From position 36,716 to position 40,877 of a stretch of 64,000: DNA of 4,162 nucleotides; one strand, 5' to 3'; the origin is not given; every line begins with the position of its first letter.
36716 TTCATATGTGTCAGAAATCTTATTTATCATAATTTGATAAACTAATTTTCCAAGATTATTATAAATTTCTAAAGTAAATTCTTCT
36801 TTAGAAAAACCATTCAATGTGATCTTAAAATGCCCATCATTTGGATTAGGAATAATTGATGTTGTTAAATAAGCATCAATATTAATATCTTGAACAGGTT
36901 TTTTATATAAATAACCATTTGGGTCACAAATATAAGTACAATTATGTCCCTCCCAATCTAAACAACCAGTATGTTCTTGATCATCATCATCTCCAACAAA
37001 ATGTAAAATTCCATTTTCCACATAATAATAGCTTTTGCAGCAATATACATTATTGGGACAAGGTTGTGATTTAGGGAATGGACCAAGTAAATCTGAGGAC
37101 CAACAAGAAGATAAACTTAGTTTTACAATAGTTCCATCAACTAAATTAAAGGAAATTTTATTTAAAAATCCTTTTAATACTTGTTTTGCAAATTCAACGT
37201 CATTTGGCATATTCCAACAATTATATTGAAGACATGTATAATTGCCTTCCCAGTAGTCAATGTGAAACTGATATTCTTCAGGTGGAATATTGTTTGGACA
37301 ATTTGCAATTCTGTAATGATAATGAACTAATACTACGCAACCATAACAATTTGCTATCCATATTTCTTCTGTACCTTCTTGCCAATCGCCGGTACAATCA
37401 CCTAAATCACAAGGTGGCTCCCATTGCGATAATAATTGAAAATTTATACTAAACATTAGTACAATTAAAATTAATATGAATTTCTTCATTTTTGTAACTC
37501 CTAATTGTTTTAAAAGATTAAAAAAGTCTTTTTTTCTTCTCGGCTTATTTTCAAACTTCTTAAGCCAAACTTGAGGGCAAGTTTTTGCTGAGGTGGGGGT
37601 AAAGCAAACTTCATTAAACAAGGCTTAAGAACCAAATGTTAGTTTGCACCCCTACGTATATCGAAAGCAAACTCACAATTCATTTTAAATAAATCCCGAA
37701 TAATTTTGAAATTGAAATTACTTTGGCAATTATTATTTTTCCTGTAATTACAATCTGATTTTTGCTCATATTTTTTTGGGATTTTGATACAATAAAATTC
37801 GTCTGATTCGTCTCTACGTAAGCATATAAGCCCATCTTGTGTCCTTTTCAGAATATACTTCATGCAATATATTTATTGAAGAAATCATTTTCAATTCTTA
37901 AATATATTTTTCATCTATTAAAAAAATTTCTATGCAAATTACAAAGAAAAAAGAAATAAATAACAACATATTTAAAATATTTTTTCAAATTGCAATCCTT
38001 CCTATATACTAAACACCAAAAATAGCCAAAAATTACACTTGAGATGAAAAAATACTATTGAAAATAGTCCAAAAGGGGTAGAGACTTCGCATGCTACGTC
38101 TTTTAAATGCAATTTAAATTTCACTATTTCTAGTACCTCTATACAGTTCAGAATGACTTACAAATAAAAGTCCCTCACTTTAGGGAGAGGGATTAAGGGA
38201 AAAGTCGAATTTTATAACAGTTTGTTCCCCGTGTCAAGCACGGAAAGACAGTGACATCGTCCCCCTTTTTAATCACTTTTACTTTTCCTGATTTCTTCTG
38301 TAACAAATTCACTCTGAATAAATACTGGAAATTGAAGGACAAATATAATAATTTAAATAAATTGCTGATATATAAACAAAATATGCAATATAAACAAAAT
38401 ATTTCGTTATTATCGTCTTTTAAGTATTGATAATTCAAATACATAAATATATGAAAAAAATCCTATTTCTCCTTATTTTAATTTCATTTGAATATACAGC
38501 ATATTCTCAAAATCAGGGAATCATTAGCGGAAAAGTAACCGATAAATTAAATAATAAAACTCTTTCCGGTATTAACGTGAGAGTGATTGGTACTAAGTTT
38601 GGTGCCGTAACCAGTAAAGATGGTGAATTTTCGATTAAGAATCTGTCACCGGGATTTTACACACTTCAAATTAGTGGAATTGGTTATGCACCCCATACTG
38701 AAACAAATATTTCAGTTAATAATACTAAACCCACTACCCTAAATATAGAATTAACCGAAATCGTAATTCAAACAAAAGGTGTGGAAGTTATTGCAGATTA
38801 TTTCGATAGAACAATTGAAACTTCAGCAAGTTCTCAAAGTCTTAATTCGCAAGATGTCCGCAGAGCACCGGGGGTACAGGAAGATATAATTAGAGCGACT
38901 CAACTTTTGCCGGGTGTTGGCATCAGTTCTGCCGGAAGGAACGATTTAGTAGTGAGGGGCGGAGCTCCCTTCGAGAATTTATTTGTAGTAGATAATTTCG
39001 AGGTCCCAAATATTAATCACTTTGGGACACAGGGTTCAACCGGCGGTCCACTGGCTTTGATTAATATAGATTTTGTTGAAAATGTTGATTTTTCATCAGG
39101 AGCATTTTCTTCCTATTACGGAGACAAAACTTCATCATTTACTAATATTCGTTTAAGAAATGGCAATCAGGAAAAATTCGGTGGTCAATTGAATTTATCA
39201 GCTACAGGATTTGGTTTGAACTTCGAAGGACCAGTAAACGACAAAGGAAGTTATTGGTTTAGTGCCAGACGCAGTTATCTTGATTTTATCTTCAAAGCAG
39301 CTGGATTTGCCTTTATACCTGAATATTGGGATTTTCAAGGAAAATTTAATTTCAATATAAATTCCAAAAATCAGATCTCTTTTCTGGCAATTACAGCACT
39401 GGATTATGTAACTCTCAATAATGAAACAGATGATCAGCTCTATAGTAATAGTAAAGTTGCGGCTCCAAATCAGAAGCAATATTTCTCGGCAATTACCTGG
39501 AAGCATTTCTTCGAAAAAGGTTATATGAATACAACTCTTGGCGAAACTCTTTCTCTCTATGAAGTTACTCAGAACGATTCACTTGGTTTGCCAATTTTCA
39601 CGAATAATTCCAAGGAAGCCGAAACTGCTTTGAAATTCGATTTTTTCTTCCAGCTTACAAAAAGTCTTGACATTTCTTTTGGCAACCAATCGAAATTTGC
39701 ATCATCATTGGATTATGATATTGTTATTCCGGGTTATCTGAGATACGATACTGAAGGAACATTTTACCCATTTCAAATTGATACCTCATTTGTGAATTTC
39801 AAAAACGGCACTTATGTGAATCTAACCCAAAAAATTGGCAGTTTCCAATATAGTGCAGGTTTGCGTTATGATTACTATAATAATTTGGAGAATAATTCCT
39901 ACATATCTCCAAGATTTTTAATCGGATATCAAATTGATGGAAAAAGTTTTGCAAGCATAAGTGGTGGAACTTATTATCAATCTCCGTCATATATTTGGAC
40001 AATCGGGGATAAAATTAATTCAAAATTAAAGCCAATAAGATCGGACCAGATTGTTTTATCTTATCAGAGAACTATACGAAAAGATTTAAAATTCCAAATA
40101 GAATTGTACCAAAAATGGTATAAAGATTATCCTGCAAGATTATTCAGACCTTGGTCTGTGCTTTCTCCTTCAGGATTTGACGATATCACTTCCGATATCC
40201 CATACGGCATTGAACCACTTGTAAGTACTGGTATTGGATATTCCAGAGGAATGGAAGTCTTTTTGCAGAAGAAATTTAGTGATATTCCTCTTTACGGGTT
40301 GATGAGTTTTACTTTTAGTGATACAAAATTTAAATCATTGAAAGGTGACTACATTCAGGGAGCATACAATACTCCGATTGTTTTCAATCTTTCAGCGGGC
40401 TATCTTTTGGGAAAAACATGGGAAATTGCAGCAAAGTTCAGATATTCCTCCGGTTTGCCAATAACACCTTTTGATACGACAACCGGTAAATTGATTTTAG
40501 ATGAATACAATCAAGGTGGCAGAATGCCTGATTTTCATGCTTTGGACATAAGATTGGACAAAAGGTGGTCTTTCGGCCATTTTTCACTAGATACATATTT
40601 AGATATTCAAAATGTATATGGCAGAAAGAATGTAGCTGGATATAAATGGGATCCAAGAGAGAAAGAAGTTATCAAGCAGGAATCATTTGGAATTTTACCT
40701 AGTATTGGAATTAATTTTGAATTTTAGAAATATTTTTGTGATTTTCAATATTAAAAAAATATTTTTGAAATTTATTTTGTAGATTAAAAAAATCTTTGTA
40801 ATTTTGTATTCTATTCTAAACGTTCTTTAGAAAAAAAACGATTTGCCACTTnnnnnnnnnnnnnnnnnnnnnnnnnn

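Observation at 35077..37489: Duplicated two-gene module: Cys-rich secreted protein followed by BNR-repeat T9SS-CTD protein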

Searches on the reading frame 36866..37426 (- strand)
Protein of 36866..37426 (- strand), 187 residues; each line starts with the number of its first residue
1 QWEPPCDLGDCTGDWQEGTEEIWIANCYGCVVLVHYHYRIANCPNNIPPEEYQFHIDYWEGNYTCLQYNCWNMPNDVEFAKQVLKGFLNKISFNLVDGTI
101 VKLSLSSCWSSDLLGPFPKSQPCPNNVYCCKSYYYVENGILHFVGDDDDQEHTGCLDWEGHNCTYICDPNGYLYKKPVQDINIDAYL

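Call 40: search_protein_representatives(alignment_id=A1)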
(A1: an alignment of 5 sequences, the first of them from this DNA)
Query: 5 sequences, 185 profile positions. Proteins with E-value up to 0.001 (for the whole library): 11; up to 1e-10: 6; up to 1e-30: 2. The best 11 are listed.
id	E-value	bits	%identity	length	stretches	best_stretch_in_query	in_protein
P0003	3.8e-101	352.8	-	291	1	1-184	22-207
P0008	1.0e-43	165.6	-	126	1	1-101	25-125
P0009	2.6e-26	108.9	-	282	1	1-174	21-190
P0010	5.8e-22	94.7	-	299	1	1-176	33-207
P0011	6.1e-20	88.1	-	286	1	1-175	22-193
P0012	1.7e-11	60.5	-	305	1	8-182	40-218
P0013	1.4e-06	44.6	-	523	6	141-179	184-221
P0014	8.6e-06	42.0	-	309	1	23-182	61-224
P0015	2.9e-05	40.2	-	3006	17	24-59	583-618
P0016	7.2e-05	39.0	-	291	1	10-172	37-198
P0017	9.2e-05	38.6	-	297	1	16-180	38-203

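Call 61: find_encoding_contigs(protein=P0009, flank=6000, max_places=2)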
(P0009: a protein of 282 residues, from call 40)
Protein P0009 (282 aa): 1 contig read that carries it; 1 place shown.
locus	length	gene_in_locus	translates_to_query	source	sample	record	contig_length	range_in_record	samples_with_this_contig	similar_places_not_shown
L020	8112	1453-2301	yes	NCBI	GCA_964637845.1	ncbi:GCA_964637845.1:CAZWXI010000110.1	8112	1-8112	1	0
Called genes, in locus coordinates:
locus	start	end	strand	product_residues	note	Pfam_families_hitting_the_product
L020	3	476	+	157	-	?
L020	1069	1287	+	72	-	-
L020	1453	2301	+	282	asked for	PF18962:Por_Secre_tail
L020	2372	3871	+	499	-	PF18962:Por_Secre_tail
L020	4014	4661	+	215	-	-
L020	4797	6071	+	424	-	PF00346:Complex1_49kDa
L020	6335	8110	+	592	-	?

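Call 63: find_encoding_contigs(protein=P0010, flank=6000, max_places=2)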
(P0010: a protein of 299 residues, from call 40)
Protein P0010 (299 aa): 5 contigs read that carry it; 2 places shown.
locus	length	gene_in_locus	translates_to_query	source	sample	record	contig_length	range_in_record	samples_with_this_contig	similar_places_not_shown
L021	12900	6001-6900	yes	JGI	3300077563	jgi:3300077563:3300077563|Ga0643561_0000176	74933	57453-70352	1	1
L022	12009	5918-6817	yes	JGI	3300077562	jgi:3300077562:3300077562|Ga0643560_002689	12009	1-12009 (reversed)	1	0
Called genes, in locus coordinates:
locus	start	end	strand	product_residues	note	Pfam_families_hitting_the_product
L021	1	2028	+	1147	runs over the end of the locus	PF15902:Sortilin-Vps10 (weak), PF02012:BNR (faint), PF16656:Pur_ac_phosph_N (weak), PF25788:Ig_Rha78A_N (faint), PF18962:Por_Secre_tail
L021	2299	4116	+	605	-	PF13589:HATPase_c_3, PF01119:DNA_mis_repair, PF08676:MutL_C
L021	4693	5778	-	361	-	PF18962:Por_Secre_tail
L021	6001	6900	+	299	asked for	PF18962:Por_Secre_tail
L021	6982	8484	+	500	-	PF15902:Sortilin-Vps10 (faint), PF02012:BNR (faint), PF18962:Por_Secre_tail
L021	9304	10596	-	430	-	PF13562:NTP_transf_4, PF00132:Hexapep (faint)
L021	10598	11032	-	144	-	PF00254:FKBP_C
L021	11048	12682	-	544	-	PF06418:CTP_synth_N, PF00117:GATase, PF07722:Peptidase_C26 (weak)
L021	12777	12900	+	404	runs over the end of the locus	-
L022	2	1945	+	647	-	?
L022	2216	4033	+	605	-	PF13589:HATPase_c_3, PF01119:DNA_mis_repair, PF08676:MutL_C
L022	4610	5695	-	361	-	PF18962:Por_Secre_tail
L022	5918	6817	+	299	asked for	PF18962:Por_Secre_tail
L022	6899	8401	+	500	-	PF15902:Sortilin-Vps10 (faint), PF02012:BNR (faint), PF18962:Por_Secre_tail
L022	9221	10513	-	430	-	PF13562:NTP_transf_4, PF00132:Hexapep (faint)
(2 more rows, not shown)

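Call 64: find_encoding_contigs(protein=P0012, flank=6000, max_places=2)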
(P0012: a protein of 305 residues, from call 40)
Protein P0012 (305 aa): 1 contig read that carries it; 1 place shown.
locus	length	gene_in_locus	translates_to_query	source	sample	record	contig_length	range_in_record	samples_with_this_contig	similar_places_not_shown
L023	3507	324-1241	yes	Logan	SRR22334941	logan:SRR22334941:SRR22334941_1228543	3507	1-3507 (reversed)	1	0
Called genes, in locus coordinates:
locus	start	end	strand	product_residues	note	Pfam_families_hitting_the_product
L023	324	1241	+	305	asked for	PF18962:Por_Secre_tail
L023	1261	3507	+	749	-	?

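Call 100: search_protein_families(library=pfam, proteins=[L020:2372-3871:+, L023:1261-3507:+], max_evalue=0.01)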
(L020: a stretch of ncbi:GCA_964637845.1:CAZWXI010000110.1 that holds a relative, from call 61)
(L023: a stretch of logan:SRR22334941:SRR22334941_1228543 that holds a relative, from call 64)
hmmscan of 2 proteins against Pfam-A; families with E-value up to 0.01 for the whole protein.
L020:2372-3871:+ (499 aa): 2 families
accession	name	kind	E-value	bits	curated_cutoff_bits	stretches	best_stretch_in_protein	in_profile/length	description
PF18962.6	Por_Secre_tail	-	3.2e-10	40.6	27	1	411-496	1-69/75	Secretion system C-terminal sorting domain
PF02012.26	BNR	-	0.00023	21.1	27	0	133-142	2-11/12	BNR/Asp-box repeat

L023:1261-3507:+ (749 aa): 7 families
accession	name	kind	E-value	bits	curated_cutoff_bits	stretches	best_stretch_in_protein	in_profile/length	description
PF15902.12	Sortilin-Vps10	-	2.8e-17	63.1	33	4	511-649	1-146/446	Sortilin, neurotensin receptor 3,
PF14870.12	PSII_BNR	-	1.5e-05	24.9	27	1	120-330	62-275/303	Photosynthesis system II assembly factor YCF48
PF07494.17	Reg_prop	-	2.8e-05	24.2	20.4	0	201-224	1-24/24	Two component regulator propeller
PF02012.26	BNR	-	0.00026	20.9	27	0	144-154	1-11/12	BNR/Asp-box repeat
PF23409.1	Beta-prop_EML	-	0.00057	19.9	88.2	0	197-276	149-228/267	Echinoderm microtubule-associated protein first beta-propeller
PF13570.13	Beta-prop_ACSF4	-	0.0038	17.1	133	1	159-393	90-320/329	Beta-alanine-activating enzyme, beta-propeller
PF25788.1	Ig_Rha78A_N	-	0.0062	17.2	27.4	0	671-745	20-103/105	Rha78A-like, N-terminal immunoglobulin domain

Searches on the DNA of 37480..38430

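Call 44: search_rna_families(source=window, start=37480, end=38430, threshold=evalue, max_evalue=10)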
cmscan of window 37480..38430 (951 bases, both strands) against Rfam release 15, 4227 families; matches with E-value up to 10: 2.
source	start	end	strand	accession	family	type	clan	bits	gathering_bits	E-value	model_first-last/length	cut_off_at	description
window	38169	38270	+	RF02748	FtrB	Gene; sRNA;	-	16.8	66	7.8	1-115/115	no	Francisella sRNA B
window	37480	37629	+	RF04209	MIR7533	Gene; miRNA;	-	14.8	230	3.4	98-249/249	5'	MIR7533 microRNA precursor family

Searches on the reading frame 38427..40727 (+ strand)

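Call 32: search_protein_families(library=pfam, proteins=[window:38427-40727:+], max_evalue=0.00001)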
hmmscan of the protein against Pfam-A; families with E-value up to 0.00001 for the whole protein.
window:38427-40727:+ (766 aa): 3 families
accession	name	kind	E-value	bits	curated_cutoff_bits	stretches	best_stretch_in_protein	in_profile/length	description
PF13620.12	CarboxypepD_reg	-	3.1e-18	66.3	32.3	1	33-110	2-82/82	Carboxypeptidase regulatory-like domain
PF13715.12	CarbopepD_reg_2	-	8.9e-18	64.6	32.2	1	33-119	1-86/88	CarboxypepD_reg-like domain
PF07715.20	Plug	-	4.5e-07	30.8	23.9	1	130-234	3-102/107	TonB-dependent Receptor Plug Domain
